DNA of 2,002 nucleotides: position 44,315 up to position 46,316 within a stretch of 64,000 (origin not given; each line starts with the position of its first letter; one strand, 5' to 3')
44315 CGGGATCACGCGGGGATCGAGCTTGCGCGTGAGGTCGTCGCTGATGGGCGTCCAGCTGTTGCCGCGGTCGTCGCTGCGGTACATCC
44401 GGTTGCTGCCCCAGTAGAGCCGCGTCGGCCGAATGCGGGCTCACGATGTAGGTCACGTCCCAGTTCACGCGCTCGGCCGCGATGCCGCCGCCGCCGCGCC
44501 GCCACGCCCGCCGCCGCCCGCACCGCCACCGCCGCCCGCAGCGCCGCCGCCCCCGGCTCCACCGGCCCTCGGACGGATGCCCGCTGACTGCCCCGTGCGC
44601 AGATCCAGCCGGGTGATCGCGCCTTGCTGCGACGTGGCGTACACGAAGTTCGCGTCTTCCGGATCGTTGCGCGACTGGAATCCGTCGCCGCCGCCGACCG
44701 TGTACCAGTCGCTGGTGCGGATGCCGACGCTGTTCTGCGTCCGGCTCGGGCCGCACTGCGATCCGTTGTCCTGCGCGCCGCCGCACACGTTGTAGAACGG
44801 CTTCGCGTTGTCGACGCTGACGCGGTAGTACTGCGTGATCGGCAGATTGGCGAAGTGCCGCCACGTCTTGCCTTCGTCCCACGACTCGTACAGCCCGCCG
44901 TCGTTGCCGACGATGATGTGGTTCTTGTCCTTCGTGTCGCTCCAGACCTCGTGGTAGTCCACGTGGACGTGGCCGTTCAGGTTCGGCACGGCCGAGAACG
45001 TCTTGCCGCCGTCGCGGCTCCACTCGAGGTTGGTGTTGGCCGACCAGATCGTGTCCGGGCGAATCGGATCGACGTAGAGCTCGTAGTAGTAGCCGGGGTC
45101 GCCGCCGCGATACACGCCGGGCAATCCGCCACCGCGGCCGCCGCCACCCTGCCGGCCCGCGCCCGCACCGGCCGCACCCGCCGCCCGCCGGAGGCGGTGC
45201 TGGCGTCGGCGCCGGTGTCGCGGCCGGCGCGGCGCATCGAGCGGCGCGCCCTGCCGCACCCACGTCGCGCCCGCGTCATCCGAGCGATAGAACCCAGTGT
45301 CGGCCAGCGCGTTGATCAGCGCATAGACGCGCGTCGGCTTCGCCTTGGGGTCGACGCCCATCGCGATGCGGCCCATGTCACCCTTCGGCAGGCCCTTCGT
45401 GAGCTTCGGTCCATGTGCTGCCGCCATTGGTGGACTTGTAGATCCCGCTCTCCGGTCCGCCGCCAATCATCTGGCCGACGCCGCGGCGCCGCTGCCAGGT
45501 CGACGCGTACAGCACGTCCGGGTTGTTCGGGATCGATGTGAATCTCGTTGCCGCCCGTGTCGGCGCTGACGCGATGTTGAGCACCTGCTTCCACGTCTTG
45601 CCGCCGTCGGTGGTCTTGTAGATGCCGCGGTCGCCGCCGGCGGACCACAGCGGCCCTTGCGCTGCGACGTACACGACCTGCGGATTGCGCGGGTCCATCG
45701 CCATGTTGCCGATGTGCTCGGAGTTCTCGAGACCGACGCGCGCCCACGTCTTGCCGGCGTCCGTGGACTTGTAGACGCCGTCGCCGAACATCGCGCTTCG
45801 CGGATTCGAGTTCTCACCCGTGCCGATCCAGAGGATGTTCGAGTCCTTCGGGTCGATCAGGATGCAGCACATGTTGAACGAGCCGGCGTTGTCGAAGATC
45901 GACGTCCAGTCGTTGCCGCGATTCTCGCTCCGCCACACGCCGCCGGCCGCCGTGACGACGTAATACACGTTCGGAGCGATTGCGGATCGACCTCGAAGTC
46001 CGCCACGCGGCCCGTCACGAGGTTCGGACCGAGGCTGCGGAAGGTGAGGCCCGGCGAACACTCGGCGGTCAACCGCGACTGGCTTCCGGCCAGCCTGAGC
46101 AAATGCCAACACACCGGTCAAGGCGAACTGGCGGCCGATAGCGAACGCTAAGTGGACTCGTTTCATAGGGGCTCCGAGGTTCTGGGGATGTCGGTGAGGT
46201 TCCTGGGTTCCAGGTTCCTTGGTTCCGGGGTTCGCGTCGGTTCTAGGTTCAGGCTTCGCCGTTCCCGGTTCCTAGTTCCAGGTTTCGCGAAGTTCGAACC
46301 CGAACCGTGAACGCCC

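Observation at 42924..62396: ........-type short-period arrays forming very long imperfect hairpins at three gene boundaries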

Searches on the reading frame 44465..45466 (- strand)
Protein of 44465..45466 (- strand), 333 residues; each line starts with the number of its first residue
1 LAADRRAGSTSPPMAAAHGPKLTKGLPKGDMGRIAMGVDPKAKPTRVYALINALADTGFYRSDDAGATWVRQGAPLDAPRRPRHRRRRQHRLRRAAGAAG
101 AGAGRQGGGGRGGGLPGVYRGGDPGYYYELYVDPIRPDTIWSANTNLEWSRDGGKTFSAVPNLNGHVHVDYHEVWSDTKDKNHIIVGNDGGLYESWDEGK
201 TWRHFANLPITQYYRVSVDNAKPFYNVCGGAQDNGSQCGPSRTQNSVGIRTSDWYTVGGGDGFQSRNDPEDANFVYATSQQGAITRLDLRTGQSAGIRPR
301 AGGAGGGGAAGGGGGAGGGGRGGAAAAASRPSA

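Call 17: search_protein_families(library=pfam, proteins=[window:44465-45466:-], max_evalue=0.001)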
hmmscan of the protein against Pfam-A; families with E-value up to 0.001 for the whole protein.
window:44465-45466:- (333 aa): 1 family
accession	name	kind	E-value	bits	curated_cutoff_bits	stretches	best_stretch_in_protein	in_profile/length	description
PF15902.12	Sortilin-Vps10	-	3.8e-06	26.4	33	1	147-231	3-88/446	Sortilin, neurotensin receptor 3,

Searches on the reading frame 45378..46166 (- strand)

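Call 17: search_protein_families(library=pfam, proteins=[window:45378-46166:-], max_evalue=0.001)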
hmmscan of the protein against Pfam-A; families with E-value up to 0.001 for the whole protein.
window:45378-46166:- (262 aa): 4 families
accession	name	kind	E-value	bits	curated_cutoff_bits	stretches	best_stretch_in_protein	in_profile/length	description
PF15902.12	Sortilin-Vps10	-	7.7e-16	58.3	33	1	131-257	3-114/446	Sortilin, neurotensin receptor 3,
PF15899.11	BNR_6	-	1.1e-05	25.4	27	0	78-90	2-14/14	BNR-Asp box repeat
PF14870.12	PSII_BNR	-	3.3e-05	23.7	27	0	169-203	243-277/303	Photosynthesis system II assembly factor YCF48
PF24316.1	Tli3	-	0.00023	21.9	27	0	101-149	55-102/129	T6SS Tli3 immunity protein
